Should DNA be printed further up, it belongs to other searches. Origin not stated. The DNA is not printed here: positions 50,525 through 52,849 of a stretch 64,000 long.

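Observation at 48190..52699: apt-mtnP-mtnA translationally coupled to a class II aldolase::SDR fusion: candidate single-polypeptide end of a DHAP-shunt-like SAM by-product salvage route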

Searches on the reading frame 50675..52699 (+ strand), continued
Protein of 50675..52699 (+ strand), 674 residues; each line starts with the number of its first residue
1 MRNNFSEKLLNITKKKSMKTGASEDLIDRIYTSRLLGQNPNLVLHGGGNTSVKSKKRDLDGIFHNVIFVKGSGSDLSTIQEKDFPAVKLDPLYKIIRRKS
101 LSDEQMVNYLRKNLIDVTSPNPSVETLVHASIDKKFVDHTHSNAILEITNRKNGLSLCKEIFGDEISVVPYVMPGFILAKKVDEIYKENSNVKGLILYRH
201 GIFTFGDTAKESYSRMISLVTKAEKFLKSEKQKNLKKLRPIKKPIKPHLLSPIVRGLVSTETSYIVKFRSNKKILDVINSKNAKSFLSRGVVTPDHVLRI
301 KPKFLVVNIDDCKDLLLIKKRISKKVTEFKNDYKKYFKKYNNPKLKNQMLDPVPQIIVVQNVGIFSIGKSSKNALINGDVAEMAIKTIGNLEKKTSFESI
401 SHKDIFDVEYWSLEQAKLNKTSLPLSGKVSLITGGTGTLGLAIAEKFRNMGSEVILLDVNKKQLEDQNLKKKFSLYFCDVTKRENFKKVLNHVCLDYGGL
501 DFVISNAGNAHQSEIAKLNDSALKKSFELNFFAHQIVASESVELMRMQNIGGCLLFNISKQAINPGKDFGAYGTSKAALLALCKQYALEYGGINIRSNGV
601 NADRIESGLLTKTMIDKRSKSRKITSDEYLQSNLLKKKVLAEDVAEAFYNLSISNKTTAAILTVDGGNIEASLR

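Call 79: search_protein_families(library=ncbifam, proteins=[P0090, P0008, L050:8001-10034:+, L090:8935-10971:+, L093:9929-11995:+, L091:8965-11013:+, L088:7923-10019:+, L096:6670-7311:+], max_evalue=1e-30)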
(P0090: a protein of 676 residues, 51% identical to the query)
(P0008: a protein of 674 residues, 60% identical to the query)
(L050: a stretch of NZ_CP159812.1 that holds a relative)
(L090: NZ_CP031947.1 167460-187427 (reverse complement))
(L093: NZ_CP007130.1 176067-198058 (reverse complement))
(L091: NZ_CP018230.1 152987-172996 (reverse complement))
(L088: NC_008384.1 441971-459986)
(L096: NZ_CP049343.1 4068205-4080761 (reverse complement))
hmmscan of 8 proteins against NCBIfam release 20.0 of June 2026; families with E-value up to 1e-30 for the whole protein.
P0090 (676 aa): 11 families
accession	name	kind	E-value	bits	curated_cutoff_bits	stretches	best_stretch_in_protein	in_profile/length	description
NF006192.0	PRK08324.1-6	equivalog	6.8e-256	851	639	1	1-676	1-685/685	bifunctional aldolase/short-chain dehydrogenase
NF006195.0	PRK08324.2-3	equivalog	1.3e-231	770.6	931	1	1-676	1-678/678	bifunctional aldolase/short-chain dehydrogenase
NF006193.0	PRK08324.2-1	subfamily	4.9e-211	702.6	1213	1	1-676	1-705/705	bifunctional aldolase/short-chain dehydrogenase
NF006194.0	PRK08324.2-2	equivalog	5.8e-150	501.2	686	1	1-675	1-702/703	bifunctional aldolase/short-chain dehydrogenase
NF006196.0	PRK08324.2-4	equivalog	6.5e-146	487.4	831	1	11-670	2-653/657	bifunctional aldolase/short-chain dehydrogenase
NF006190.0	PRK08324.1-4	equivalog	5.3e-138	461.1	1014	1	22-676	14-689/689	bifunctional aldolase/short-chain dehydrogenase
TIGR02632.1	RhaD_aldol-ADH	equivalog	3.5e-130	435.5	567.75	1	30-676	5-676/676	bifunctional rhamnulose-1-phosphate aldolase/short-chain dehydrogenase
NF006189.0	PRK08324.1-3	equivalog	2.9e-124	415.9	634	1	27-676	26-701/701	bifunctional rhamnulose-1-phosphate aldolase/short-chain dehydrogenase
NF006191.0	PRK08324.1-5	equivalog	1.2e-107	361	1240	1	24-675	26-705/706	bifunctional aldolase/short-chain dehydrogenase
NF006197.0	PRK08324.2-5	equivalog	2e-93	313.8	627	1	22-461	13-453/583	bifunctional aldolase/short-chain dehydrogenase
NF006188.0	PRK08324.1-1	equivalog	1.4e-86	291.3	1152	1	33-676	14-679/679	bifunctional aldolase/short-chain dehydrogenase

P0008 (674 aa): 15 families
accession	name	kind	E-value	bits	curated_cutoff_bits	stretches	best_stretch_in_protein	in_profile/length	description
NF006192.0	PRK08324.1-6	equivalog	2.5e-251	835.9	639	1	1-674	1-685/685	bifunctional aldolase/short-chain dehydrogenase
NF006195.0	PRK08324.2-3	equivalog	2.9e-229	762.7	931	1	1-674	1-678/678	bifunctional aldolase/short-chain dehydrogenase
NF006193.0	PRK08324.2-1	subfamily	4.5e-211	702.7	1213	1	1-674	1-705/705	bifunctional aldolase/short-chain dehydrogenase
NF006196.0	PRK08324.2-4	equivalog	8e-161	536.7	831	1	23-668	14-653/657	bifunctional aldolase/short-chain dehydrogenase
NF006190.0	PRK08324.1-4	equivalog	8e-146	486.9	1014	1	17-671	9-686/689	bifunctional aldolase/short-chain dehydrogenase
NF006194.0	PRK08324.2-2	equivalog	3.1e-141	472.3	686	1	1-672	1-701/703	bifunctional aldolase/short-chain dehydrogenase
TIGR02632.1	RhaD_aldol-ADH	equivalog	4.2e-139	465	567.75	1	27-674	2-676/676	bifunctional rhamnulose-1-phosphate aldolase/short-chain dehydrogenase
NF006189.0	PRK08324.1-3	equivalog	1e-132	443.9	634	1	28-674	27-701/701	bifunctional rhamnulose-1-phosphate aldolase/short-chain dehydrogenase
NF006191.0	PRK08324.1-5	equivalog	2.7e-119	399.6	1240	1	25-673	27-705/706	bifunctional aldolase/short-chain dehydrogenase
NF006188.0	PRK08324.1-1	equivalog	5.2e-95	319.1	1152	1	26-674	7-679/679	bifunctional aldolase/short-chain dehydrogenase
NF006197.0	PRK08324.2-5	equivalog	1.3e-89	301.2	627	1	25-469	16-462/583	bifunctional aldolase/short-chain dehydrogenase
NF005559.1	PRK07231.1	subfamily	1.4e-36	126.2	215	1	425-668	2-247/249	glucose 1-dehydrogenase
NF004791.0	PRK06138.1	equivalog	2.7e-35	121.9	312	1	424-668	2-249/252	SDR family oxidoreductase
NF052558.1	MBtsdlDhBudC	equivalog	1.4e-32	113.3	270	1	426-668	2-241/250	meso-2,3-butanediol dehydrogenase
NF009093.0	PRK12429.1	subfamily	7.1e-31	107.4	258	0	424-667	2-255/259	3-hydroxybutyrate dehydrogenase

L050:8001-10034:+ (677 aa): 13 families
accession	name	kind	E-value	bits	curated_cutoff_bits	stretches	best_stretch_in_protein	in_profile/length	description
NF006192.0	PRK08324.1-6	equivalog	1e-265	883.5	639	1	1-677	1-685/685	bifunctional aldolase/short-chain dehydrogenase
NF006195.0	PRK08324.2-3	equivalog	8.2e-234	777.8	931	1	1-677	1-678/678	bifunctional aldolase/short-chain dehydrogenase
NF006193.0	PRK08324.2-1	subfamily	1.7e-208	694.2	1213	1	1-677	1-705/705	bifunctional aldolase/short-chain dehydrogenase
NF006196.0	PRK08324.2-4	equivalog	2.5e-154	515.2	831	1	20-671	11-653/657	bifunctional aldolase/short-chain dehydrogenase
NF006194.0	PRK08324.2-2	equivalog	2.1e-152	509.3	686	1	1-675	1-701/703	bifunctional aldolase/short-chain dehydrogenase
NF006190.0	PRK08324.1-4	equivalog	2.5e-137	458.8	1014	1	21-675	13-687/689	bifunctional aldolase/short-chain dehydrogenase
TIGR02632.1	RhaD_aldol-ADH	equivalog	8.4e-132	440.8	567.75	1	30-677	5-676/676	bifunctional rhamnulose-1-phosphate aldolase/short-chain dehydrogenase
NF006189.0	PRK08324.1-3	equivalog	4.8e-123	411.9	634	1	26-677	25-701/701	bifunctional rhamnulose-1-phosphate aldolase/short-chain dehydrogenase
NF006191.0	PRK08324.1-5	equivalog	9.3e-113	378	1240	1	23-676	25-705/706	bifunctional aldolase/short-chain dehydrogenase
NF006197.0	PRK08324.2-5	equivalog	1.9e-95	320.4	627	1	25-464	16-455/583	bifunctional aldolase/short-chain dehydrogenase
NF006188.0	PRK08324.1-1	equivalog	9.8e-91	305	1152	1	33-677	14-679/679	bifunctional aldolase/short-chain dehydrogenase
NF052558.1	MBtsdlDhBudC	equivalog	6.2e-32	111.1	270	1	429-674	2-244/250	meso-2,3-butanediol dehydrogenase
NF005559.1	PRK07231.1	subfamily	1e-31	110.3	215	1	428-672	2-248/249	glucose 1-dehydrogenase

L090:8935-10971:+ (678 aa): 19 families
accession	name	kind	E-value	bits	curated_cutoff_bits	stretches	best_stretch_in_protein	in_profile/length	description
NF006192.0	PRK08324.1-6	equivalog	3e-247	822.4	639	1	4-678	3-685/685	bifunctional aldolase/short-chain dehydrogenase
NF006195.0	PRK08324.2-3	equivalog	4.6e-238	791.8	931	1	5-678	4-678/678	bifunctional aldolase/short-chain dehydrogenase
NF006193.0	PRK08324.2-1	subfamily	2e-199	664.2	1213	1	3-678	3-705/705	bifunctional aldolase/short-chain dehydrogenase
NF006194.0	PRK08324.2-2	equivalog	1.2e-156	523.3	686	1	23-676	20-701/703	bifunctional aldolase/short-chain dehydrogenase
NF006196.0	PRK08324.2-4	equivalog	1.6e-154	515.8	831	1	23-673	13-654/657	bifunctional aldolase/short-chain dehydrogenase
NF006190.0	PRK08324.1-4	equivalog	3.2e-130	435.4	1014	1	22-675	13-686/689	bifunctional aldolase/short-chain dehydrogenase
TIGR02632.1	RhaD_aldol-ADH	equivalog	1.3e-126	423.7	567.75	1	29-678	3-676/676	bifunctional rhamnulose-1-phosphate aldolase/short-chain dehydrogenase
NF006189.0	PRK08324.1-3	equivalog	4.4e-117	392.2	634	1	25-678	23-701/701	bifunctional rhamnulose-1-phosphate aldolase/short-chain dehydrogenase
NF006191.0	PRK08324.1-5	equivalog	8.3e-103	345.1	1240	1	14-676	15-704/706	bifunctional aldolase/short-chain dehydrogenase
NF006188.0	PRK08324.1-1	equivalog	4.5e-99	332.6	1152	1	29-678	9-679/679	bifunctional aldolase/short-chain dehydrogenase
NF006197.0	PRK08324.2-5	equivalog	6.5e-87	292.3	627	1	26-462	16-454/583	bifunctional aldolase/short-chain dehydrogenase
NF005559.1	PRK07231.1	subfamily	8.6e-40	136.8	215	1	427-673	2-248/249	glucose 1-dehydrogenase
NF004791.0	PRK06138.1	equivalog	1.1e-36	126.5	312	1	427-673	3-250/252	SDR family oxidoreductase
NF005067.0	PRK06484.1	equivalog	4.6e-35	121.1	713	1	428-673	8-252/524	short chain dehydrogenase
NF004514.1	PRK05855.1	equivalog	1.4e-34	119.7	455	1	414-654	299-541/578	SDR family oxidoreductase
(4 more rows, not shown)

L093:9929-11995:+ (688 aa): 17 families
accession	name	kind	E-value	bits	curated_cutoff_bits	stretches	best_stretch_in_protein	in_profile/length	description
NF006192.0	PRK08324.1-6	equivalog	0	1043.5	639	1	1-688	1-685/685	bifunctional aldolase/short-chain dehydrogenase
NF006195.0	PRK08324.2-3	equivalog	2.2e-267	888.7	931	1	1-688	1-678/678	bifunctional aldolase/short-chain dehydrogenase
NF006193.0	PRK08324.2-1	subfamily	1.1e-255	850.2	1213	1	1-688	1-705/705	bifunctional aldolase/short-chain dehydrogenase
NF006194.0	PRK08324.2-2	equivalog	1.3e-182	609.1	686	1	1-686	1-701/703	bifunctional aldolase/short-chain dehydrogenase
NF006196.0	PRK08324.2-4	equivalog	2.4e-177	591.3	831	1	15-682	6-653/657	bifunctional aldolase/short-chain dehydrogenase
NF006190.0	PRK08324.1-4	equivalog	4.3e-154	514.3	1014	1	24-686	16-687/689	bifunctional aldolase/short-chain dehydrogenase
TIGR02632.1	RhaD_aldol-ADH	equivalog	2.5e-148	495.4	567.75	1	30-688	5-676/676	bifunctional rhamnulose-1-phosphate aldolase/short-chain dehydrogenase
NF006189.0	PRK08324.1-3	equivalog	3.6e-135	452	634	1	27-688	26-701/701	bifunctional rhamnulose-1-phosphate aldolase/short-chain dehydrogenase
NF006191.0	PRK08324.1-5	equivalog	1.1e-117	394.3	1240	1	23-687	25-705/706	bifunctional aldolase/short-chain dehydrogenase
NF006188.0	PRK08324.1-1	equivalog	1.8e-107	360.3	1152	1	30-688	11-679/679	bifunctional aldolase/short-chain dehydrogenase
NF006197.0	PRK08324.2-5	equivalog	2.1e-93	313.7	627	1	24-227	15-220/583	bifunctional aldolase/short-chain dehydrogenase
NF005559.1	PRK07231.1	subfamily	7.1e-42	143.6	215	1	438-682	3-247/249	glucose 1-dehydrogenase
NF004791.0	PRK06138.1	equivalog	4.5e-39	134.3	312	1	437-684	3-251/252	SDR family oxidoreductase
NF005067.0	PRK06484.1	equivalog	3.4e-32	111.7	713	1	439-683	9-252/524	short chain dehydrogenase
NF004773.0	PRK06113.1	equivalog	1.3e-31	110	367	1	437-683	9-251/255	7-alpha-hydroxysteroid dehydrogenase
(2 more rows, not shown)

L091:8965-11013:+ (682 aa): 28 families (the best 25 are shown)
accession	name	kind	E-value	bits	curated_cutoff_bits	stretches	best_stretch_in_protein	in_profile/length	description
NF006192.0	PRK08324.1-6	equivalog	0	1047.8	639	1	1-682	1-685/685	bifunctional aldolase/short-chain dehydrogenase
NF006195.0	PRK08324.2-3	equivalog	0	1014.6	931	1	1-682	1-678/678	bifunctional aldolase/short-chain dehydrogenase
NF006193.0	PRK08324.2-1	subfamily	1e-217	724.7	1213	1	1-682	1-705/705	bifunctional aldolase/short-chain dehydrogenase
NF006196.0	PRK08324.2-4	equivalog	3.2e-167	557.8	831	1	12-676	3-653/657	bifunctional aldolase/short-chain dehydrogenase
NF006194.0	PRK08324.2-2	equivalog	4.8e-158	527.9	686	1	1-682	1-703/703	bifunctional aldolase/short-chain dehydrogenase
NF006190.0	PRK08324.1-4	equivalog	2.5e-144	482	1014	1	14-682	6-689/689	bifunctional aldolase/short-chain dehydrogenase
TIGR02632.1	RhaD_aldol-ADH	equivalog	1.8e-137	459.6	567.75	1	31-682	6-676/676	bifunctional rhamnulose-1-phosphate aldolase/short-chain dehydrogenase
NF006189.0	PRK08324.1-3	equivalog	2.5e-126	422.8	634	1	30-682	29-701/701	bifunctional rhamnulose-1-phosphate aldolase/short-chain dehydrogenase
NF006191.0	PRK08324.1-5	equivalog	8.3e-107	358.3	1240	1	24-682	26-706/706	bifunctional aldolase/short-chain dehydrogenase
NF006188.0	PRK08324.1-1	equivalog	1.4e-102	344.1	1152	1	34-682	15-679/679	bifunctional aldolase/short-chain dehydrogenase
NF006197.0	PRK08324.2-5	equivalog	1.7e-94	317.3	627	1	13-470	4-454/583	bifunctional aldolase/short-chain dehydrogenase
NF005559.1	PRK07231.1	subfamily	2e-47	161.8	215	1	433-677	2-248/249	glucose 1-dehydrogenase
NF004791.0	PRK06138.1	equivalog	9.3e-39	133.2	312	1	433-678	3-251/252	SDR family oxidoreductase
NF052558.1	MBtsdlDhBudC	equivalog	2.3e-37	128.9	270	1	435-679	3-244/250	meso-2,3-butanediol dehydrogenase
TIGR03971.1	SDR_subfam_1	subfamily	3.3e-37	128.3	300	1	484-677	69-269/271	mycofactocin-coupled SDR family oxidoreductase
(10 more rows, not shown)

L088:7923-10019:+ (698 aa): 58 families (the best 25 are shown)
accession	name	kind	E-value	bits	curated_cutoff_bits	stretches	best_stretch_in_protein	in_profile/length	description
NF006189.0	PRK08324.1-3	equivalog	0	1291.5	634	1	2-698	4-701/701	bifunctional rhamnulose-1-phosphate aldolase/short-chain dehydrogenase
TIGR02632.1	RhaD_aldol-ADH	equivalog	0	1194.8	567.75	1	24-698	2-676/676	bifunctional rhamnulose-1-phosphate aldolase/short-chain dehydrogenase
NF006191.0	PRK08324.1-5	equivalog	3.1e-286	951.4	1240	1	5-698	8-706/706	bifunctional aldolase/short-chain dehydrogenase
NF006190.0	PRK08324.1-4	equivalog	5.1e-252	837.9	1014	1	9-698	3-689/689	bifunctional aldolase/short-chain dehydrogenase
NF006188.0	PRK08324.1-1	equivalog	4e-236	785.5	1152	1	24-698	8-679/679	bifunctional aldolase/short-chain dehydrogenase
NF006195.0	PRK08324.2-3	equivalog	5.7e-150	500.7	931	1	8-698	10-678/678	bifunctional aldolase/short-chain dehydrogenase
NF006194.0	PRK08324.2-2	equivalog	1.3e-144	483.5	686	1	27-698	28-703/703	bifunctional aldolase/short-chain dehydrogenase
NF006192.0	PRK08324.1-6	equivalog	3.7e-130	435.5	639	1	27-696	30-683/685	bifunctional aldolase/short-chain dehydrogenase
NF006196.0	PRK08324.2-4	equivalog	5.5e-123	411.6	831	1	10-692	3-653/657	bifunctional aldolase/short-chain dehydrogenase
NF006193.0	PRK08324.2-1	subfamily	1.4e-109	367.2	1213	1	24-695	28-702/705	bifunctional aldolase/short-chain dehydrogenase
NF006197.0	PRK08324.2-5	equivalog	7.5e-52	176.5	627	1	11-466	4-451/583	bifunctional aldolase/short-chain dehydrogenase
NF004791.0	PRK06138.1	equivalog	4.9e-49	166.9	312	1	433-692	2-249/252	SDR family oxidoreductase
NF009093.0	PRK12429.1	subfamily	5e-49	166.9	258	1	433-692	2-256/259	3-hydroxybutyrate dehydrogenase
TIGR03971.1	SDR_subfam_1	subfamily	6.8e-47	160.1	300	1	434-693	1-269/271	mycofactocin-coupled SDR family oxidoreductase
NF009050.0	PRK12384.1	equivalog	8.6e-47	159.9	307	1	437-693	3-257/259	sorbitol-6-phosphate dehydrogenase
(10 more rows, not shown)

L096:6670-7311:+ (213 aa): 5 families
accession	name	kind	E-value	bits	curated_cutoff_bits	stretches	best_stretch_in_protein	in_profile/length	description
NF005984.0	PRK08087.1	subfamily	3.5e-109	363.6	264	1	1-212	1-212/215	L-fuculose-phosphate aldolase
TIGR01086.1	fucA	equivalog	8.4e-95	316.6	400.25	1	2-212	1-211/214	L-fuculose-phosphate aldolase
NF005302.0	PRK06833.1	equivalog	2.7e-45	154.4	264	1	7-211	7-212/214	L-fuculose-phosphate aldolase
NF053831.1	RU1PAldHalo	equivalog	1.6e-35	122.5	300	1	20-210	17-207/208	ribulose-1-phosphate aldolase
NF043034.1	OxoTetrPhDc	equivalog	2.1e-31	109.3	250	1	5-188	4-192/205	3-oxo-tetronate 4-phosphate decarboxylase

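Call 80: find_encoding_contigs(protein=P0001, flank=10000, max_places=2)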
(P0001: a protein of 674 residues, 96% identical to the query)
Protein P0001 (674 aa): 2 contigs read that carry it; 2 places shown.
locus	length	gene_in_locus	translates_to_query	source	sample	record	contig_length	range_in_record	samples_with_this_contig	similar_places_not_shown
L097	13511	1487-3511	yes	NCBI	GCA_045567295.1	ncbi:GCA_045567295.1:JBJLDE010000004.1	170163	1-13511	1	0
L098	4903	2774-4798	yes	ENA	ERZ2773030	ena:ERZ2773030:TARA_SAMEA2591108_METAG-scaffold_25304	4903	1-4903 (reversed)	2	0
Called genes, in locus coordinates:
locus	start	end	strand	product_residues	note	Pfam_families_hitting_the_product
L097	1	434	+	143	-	PF01048:PNP_UDP_1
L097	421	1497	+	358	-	PF01008:IF-2B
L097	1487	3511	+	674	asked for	PF00596:Aldolase_II, PF00106:adh_short, PF01370:Epimerase (weak), PF08659:KR (weak), PF13561:adh_short_C2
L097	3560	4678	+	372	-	PF04371:PAD_porph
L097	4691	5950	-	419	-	PF07498:Rho_N, PF07497:Rho_RNA_bind, PF00006:ATP-synt_ab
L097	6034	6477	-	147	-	PF03653:UPF0093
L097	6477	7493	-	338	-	PF00762:Ferrochelatase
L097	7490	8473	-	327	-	PF01208:URO-D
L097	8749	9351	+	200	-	PF02545:Maf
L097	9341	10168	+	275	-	PF08501:Shikimate_dh_N, PF01488:Shikimate_DH, PF18317:SDH_C (weak)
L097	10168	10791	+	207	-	PF01121:CoaE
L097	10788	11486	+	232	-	PF00929:RNase_T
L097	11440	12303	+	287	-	PF00293:NUDIX (faint)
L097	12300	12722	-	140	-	PF02556:SecB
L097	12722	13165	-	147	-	PF04186:FxsA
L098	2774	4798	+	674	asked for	PF00596:Aldolase_II, PF00106:adh_short, PF01370:Epimerase (weak), PF08659:KR (weak), PF13561:adh_short_C2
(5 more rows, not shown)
